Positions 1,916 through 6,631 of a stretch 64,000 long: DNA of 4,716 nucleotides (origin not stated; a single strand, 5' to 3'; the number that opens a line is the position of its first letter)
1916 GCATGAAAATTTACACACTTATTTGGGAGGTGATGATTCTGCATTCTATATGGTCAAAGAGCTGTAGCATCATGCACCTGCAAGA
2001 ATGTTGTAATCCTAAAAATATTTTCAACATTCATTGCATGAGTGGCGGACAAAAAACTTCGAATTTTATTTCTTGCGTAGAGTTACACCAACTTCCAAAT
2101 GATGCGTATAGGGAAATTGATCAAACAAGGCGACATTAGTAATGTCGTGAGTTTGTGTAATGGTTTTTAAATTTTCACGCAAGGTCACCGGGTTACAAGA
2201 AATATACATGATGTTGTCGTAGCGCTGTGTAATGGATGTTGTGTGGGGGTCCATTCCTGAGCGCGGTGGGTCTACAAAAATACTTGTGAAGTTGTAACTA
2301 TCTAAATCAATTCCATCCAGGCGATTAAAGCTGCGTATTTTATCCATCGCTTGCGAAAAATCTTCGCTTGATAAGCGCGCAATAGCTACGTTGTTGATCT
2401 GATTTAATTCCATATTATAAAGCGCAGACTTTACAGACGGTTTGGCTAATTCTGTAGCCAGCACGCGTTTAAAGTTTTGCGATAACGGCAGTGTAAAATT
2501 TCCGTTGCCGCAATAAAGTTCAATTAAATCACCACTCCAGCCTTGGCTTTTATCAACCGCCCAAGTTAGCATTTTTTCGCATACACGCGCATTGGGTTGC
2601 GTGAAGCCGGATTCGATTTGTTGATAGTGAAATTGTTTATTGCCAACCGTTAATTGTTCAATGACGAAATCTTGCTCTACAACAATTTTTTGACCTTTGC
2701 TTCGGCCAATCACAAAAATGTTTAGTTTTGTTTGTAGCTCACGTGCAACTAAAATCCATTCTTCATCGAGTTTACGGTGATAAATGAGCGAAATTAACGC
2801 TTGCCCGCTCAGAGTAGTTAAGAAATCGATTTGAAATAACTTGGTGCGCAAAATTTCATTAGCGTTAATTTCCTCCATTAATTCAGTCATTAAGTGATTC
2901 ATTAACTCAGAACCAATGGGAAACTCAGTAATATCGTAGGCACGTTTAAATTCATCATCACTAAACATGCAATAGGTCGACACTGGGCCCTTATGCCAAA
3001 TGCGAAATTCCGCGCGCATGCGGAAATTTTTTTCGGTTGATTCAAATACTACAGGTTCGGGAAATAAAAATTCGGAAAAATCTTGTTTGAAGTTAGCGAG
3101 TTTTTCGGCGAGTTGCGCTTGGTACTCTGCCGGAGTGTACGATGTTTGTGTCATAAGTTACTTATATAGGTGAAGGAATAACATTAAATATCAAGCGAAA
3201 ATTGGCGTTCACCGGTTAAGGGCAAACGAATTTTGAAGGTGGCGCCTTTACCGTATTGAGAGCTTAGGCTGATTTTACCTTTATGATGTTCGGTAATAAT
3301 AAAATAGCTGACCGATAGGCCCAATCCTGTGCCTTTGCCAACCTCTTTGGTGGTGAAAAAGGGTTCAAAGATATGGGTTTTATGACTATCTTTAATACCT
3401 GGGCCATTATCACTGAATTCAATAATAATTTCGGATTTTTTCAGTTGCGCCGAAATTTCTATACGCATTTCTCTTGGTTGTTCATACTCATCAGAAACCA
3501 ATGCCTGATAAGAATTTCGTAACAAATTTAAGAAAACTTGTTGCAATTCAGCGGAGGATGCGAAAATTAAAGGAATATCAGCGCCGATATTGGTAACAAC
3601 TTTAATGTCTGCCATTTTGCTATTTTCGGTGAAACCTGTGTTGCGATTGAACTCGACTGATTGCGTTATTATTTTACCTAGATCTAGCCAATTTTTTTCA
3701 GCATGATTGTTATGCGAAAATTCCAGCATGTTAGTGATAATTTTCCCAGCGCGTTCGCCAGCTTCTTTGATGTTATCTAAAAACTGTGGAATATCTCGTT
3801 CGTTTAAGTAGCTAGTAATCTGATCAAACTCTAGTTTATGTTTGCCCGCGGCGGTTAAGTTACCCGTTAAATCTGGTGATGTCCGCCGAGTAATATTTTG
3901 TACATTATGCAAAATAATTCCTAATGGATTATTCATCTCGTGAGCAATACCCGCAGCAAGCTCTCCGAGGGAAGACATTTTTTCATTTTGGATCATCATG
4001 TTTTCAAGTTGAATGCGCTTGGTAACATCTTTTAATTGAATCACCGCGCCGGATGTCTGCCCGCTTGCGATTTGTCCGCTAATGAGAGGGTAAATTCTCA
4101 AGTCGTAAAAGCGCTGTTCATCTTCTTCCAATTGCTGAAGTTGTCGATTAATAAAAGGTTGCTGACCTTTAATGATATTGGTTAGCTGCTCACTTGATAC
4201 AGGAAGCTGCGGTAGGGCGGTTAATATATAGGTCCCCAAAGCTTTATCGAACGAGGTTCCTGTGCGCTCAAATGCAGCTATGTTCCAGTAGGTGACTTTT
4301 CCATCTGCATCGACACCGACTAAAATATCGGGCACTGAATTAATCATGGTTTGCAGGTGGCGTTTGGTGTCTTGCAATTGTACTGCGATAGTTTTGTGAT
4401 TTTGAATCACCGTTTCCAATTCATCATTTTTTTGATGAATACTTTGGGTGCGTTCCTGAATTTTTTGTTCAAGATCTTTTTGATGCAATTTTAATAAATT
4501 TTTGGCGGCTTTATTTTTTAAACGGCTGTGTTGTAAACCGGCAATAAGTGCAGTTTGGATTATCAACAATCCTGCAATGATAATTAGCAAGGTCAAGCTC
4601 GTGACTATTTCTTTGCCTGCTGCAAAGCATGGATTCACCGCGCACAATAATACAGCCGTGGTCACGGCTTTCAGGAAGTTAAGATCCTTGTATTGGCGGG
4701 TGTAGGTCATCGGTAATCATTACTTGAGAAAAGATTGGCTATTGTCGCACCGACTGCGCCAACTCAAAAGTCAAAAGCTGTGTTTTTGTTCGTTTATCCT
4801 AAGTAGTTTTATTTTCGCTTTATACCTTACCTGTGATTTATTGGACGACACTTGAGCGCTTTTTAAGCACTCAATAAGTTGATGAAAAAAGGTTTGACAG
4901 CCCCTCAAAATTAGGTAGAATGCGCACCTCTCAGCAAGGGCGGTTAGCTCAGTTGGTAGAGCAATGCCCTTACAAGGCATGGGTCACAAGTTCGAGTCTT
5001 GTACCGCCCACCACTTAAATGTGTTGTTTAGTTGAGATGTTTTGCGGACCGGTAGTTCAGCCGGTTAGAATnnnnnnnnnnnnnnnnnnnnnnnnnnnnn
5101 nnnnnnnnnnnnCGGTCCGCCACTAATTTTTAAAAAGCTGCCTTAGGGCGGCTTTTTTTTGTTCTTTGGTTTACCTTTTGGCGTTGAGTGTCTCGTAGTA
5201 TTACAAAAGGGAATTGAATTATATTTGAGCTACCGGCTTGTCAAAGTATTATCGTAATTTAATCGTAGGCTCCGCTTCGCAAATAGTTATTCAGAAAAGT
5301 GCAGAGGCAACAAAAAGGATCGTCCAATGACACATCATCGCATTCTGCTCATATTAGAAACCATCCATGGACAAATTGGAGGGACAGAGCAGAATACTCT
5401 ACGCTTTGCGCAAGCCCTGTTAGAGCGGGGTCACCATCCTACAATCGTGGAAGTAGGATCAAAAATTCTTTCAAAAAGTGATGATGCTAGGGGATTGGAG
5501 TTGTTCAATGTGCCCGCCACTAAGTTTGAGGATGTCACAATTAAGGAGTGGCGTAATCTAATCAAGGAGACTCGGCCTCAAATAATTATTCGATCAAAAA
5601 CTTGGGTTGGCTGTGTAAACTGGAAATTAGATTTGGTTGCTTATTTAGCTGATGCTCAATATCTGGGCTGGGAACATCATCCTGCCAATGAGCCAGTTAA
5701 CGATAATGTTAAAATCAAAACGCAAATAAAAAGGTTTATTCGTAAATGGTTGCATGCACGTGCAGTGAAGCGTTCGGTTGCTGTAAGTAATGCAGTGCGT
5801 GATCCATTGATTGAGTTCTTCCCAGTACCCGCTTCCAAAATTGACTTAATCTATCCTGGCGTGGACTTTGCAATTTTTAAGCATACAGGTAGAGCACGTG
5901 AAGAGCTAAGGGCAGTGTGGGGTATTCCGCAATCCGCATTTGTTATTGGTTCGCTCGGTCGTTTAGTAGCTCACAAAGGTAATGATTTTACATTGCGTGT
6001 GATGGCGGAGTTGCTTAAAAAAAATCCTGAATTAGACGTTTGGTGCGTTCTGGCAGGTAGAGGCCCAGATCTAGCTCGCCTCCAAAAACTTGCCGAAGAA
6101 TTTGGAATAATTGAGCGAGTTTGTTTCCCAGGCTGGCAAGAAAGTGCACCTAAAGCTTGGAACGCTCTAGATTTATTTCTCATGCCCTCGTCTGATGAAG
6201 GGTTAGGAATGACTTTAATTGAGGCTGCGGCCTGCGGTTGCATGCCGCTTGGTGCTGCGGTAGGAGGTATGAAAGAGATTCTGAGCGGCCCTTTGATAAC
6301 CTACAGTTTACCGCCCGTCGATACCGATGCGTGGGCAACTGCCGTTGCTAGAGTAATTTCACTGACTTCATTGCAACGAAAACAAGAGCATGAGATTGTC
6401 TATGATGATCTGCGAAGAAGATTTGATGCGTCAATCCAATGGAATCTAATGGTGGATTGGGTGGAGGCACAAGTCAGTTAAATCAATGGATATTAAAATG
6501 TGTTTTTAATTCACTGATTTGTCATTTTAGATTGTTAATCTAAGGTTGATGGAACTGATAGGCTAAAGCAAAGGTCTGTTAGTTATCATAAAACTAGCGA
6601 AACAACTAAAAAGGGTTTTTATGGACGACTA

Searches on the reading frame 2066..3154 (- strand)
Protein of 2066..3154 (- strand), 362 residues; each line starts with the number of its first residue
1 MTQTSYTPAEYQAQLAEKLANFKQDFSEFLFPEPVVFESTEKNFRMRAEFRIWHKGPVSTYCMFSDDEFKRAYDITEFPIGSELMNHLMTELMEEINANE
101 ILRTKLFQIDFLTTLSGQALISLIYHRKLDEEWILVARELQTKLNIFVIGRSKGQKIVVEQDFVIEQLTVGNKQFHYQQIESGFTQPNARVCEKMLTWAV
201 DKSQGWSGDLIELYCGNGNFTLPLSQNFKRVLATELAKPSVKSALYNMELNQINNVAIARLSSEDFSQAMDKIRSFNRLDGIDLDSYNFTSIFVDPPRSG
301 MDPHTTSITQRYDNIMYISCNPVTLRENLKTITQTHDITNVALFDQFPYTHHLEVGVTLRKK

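Call 44: search_protein_families(library=pfam, proteins=[window:2066-3154:-], max_evalue=0.00001)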
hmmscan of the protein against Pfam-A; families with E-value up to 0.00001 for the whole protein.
window:2066-3154:- (362 aa): 1 family
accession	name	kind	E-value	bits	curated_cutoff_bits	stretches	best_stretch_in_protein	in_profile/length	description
PF05958.17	tRNA_U5-meth_tr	-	8.7e-151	502.4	23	1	10-362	1-357/357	tRNA (Uracil-5-)-methyltransferase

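Call 115: list_cluster_members(proteins=[window:2066-3154:-, window:49160-50194:+, window:18562-21510:+])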
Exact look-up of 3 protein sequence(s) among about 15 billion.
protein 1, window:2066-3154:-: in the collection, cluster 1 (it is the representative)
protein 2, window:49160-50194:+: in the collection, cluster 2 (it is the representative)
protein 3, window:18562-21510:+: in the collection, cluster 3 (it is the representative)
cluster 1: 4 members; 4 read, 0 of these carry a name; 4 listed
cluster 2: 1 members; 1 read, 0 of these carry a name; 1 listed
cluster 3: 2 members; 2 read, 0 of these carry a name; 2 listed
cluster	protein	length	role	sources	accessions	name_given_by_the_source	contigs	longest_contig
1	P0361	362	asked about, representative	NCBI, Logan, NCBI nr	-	-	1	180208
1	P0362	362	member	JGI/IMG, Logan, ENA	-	-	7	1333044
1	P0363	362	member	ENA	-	-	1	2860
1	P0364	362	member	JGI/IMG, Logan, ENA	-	-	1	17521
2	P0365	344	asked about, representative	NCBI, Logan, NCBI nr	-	-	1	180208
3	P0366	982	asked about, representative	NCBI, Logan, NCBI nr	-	-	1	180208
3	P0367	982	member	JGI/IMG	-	-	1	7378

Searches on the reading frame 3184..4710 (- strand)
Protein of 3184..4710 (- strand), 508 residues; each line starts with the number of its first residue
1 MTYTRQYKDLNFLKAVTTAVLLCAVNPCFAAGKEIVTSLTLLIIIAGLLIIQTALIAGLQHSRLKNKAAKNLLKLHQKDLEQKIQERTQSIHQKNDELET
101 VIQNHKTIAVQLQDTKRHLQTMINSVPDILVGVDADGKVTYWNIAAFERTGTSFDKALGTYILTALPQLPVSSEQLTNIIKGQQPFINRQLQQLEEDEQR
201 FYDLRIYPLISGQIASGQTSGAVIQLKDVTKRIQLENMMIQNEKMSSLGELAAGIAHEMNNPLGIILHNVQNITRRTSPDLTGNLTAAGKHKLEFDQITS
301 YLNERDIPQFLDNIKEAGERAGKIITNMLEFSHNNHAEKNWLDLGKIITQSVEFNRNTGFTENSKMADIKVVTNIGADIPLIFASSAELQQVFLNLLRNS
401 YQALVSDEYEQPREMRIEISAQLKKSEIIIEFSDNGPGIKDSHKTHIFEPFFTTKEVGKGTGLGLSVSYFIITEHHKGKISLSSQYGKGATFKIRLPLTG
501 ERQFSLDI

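Call 44: search_protein_families(library=pfam, proteins=[window:3184-4710:-], max_evalue=0.00001)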
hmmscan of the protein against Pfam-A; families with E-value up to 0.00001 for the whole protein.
window:3184-4710:- (508 aa): 4 families
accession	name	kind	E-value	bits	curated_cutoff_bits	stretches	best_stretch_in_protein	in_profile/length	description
PF02518.31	HATPase_c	-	8.1e-23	81.4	26.4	1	387-499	4-110/111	Histidine kinase-, DNA gyrase B-, and HSP90-like ATPase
PF00512.31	HisKA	-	2e-09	37.8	26.9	1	248-334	2-63/66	His Kinase A (phospho-acceptor) domain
PF00989.32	PAS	-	5.5e-07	30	22.6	1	118-168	2-52/113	PAS fold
PF08448.16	PAS_4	-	7.5e-06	26.6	23.1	0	124-232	2-108/110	PAS fold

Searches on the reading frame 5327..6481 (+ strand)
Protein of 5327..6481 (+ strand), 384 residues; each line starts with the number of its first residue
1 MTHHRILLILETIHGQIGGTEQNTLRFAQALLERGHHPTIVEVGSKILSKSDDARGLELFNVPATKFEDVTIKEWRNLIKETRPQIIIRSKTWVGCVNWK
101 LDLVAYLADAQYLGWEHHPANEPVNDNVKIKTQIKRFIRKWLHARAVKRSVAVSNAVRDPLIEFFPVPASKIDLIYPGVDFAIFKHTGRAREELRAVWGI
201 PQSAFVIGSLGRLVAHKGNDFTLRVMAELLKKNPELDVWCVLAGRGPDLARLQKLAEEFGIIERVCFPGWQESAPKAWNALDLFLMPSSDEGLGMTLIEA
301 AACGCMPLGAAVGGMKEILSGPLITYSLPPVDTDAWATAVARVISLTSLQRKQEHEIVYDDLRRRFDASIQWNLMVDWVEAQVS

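Call 44: search_protein_families(library=pfam, proteins=[window:5327-6481:+], max_evalue=0.00001)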
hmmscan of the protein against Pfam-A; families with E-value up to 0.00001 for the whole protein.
window:5327-6481:+ (384 aa): 4 families
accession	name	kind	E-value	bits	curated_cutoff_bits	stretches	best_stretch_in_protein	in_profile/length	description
PF00534.26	Glycos_transf_1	-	6.1e-28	97.9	26.4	1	191-352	2-164/172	Glycosyl transferases group 1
PF13692.12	Glyco_trans_1_4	-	5.2e-23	82.3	27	1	205-344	2-140/142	Glycosyl transferases group 1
PF13439.12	Glyco_transf_4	-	9.6e-15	55.4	28.5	1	17-180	1-167/170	Glycosyltransferase Family 4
PF20706.3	GT4-conflict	-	6.9e-06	25.7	26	0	26-345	20-356/385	Family 4 Glycosyltransferase in conflict systems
